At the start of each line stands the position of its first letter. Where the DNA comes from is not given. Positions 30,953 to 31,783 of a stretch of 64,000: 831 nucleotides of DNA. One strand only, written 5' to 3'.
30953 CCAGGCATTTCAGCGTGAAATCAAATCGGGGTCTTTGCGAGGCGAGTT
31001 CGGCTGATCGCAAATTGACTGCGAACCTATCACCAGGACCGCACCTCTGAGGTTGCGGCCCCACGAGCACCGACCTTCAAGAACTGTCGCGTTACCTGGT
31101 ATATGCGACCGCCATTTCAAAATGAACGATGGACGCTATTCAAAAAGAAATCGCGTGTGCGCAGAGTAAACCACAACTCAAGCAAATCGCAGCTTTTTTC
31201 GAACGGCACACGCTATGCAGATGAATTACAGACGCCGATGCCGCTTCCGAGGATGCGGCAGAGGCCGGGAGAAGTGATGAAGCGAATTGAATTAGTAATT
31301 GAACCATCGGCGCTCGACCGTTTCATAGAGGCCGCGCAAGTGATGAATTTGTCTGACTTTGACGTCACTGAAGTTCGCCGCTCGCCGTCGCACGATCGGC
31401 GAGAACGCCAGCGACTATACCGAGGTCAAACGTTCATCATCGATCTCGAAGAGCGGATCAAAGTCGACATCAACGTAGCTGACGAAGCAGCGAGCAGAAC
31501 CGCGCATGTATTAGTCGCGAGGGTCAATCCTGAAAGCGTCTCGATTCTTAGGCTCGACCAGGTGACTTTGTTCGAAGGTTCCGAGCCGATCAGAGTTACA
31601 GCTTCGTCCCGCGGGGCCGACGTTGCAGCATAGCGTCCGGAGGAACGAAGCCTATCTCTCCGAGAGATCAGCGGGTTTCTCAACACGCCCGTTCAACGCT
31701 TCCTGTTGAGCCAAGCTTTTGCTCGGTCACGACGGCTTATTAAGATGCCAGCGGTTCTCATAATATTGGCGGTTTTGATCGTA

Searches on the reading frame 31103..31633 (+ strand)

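Call 16: search_protein_families(library=pfam, proteins=[window:31103-31633:+], max_evalue=0.001)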
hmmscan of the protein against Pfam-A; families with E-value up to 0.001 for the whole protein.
window:31103-31633:+ (176 aa): 0 families

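Call 91: search_protein_families(library=pfam, proteins=[window:31103-31633:+], max_evalue=5)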
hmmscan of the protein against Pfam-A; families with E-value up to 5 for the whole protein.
window:31103-31633:+ (176 aa): 1 family
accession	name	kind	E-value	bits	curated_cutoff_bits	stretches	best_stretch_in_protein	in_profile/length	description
PF00543.27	P-II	-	0.0014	19.4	25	1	59-153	1-94/102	Nitrogen regulatory protein P-II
